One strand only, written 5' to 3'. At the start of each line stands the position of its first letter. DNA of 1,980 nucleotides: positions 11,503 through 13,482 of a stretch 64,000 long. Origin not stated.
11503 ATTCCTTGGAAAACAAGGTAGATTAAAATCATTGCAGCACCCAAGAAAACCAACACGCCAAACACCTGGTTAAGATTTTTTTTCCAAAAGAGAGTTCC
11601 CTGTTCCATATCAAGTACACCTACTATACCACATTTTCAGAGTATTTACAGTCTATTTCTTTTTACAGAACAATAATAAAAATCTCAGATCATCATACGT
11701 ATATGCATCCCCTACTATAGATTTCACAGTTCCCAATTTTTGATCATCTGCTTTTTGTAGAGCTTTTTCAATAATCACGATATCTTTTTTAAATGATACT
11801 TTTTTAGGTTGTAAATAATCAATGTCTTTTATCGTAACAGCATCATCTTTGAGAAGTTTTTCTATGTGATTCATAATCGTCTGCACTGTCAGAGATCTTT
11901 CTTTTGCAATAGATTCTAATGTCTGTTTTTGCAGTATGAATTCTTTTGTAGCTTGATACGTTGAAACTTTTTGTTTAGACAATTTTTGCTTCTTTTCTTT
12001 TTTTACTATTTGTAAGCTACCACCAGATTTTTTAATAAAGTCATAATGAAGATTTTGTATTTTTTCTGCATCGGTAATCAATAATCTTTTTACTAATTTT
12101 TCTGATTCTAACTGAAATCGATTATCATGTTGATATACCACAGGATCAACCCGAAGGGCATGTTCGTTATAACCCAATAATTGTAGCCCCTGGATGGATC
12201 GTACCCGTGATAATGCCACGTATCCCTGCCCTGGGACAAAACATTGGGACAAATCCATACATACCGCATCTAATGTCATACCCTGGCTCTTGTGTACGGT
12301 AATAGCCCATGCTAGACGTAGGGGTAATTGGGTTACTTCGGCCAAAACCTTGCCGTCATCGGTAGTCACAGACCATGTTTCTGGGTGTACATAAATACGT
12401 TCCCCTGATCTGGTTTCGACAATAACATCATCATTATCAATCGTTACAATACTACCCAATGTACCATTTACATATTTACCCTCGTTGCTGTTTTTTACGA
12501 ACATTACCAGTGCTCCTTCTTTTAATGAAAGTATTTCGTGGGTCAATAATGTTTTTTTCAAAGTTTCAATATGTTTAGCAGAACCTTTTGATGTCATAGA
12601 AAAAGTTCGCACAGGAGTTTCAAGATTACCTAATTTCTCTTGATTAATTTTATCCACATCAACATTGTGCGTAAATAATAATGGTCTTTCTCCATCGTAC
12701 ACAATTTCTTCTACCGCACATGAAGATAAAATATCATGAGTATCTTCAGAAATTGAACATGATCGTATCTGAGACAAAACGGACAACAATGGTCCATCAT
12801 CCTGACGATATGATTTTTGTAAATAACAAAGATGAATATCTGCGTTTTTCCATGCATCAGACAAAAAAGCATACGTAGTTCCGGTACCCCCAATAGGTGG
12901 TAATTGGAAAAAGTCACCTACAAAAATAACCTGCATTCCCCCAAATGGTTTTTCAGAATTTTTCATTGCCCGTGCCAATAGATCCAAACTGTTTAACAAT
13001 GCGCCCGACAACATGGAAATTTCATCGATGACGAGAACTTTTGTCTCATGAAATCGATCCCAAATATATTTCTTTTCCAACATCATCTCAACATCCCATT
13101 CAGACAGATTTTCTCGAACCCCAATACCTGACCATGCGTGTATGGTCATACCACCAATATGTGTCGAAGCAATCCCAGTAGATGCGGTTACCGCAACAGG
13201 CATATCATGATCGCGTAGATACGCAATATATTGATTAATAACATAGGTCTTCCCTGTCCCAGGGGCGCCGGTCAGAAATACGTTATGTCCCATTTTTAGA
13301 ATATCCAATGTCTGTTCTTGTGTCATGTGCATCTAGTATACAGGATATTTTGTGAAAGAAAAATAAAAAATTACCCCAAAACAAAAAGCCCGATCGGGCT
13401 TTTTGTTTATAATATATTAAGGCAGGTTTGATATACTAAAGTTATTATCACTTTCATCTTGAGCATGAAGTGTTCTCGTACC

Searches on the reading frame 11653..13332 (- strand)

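Call 94: search_protein_families(library=pfam, proteins=[window:11653-13332:-], max_evalue=0.0001)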
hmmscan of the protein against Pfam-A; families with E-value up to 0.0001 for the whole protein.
window:11653-13332:- (559 aa): 6 families
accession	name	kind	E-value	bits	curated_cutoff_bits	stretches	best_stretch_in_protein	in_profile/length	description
PF05970.20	PIF1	-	1.9e-36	126.2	25.9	1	13-179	20-191/223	PIF1-like helicase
PF13604.12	AAA_30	-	1.5e-15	57.9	27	1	11-191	13-170/191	AAA domain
PF13245.12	AAA_19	-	2.3e-15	57.4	25.1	1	14-148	10-133/134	AAA domain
PF14493.12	HTH_40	-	8e-14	52.1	27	1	458-552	1-88/89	Helix-turn-helix domain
PF13401.12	AAA_22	-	4.3e-08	34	27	1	18-139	8-122/130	AAA domain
PF07728.20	AAA_5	-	4e-05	24.1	22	0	17-116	1-86/139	AAA domain (dynein-related subfamily)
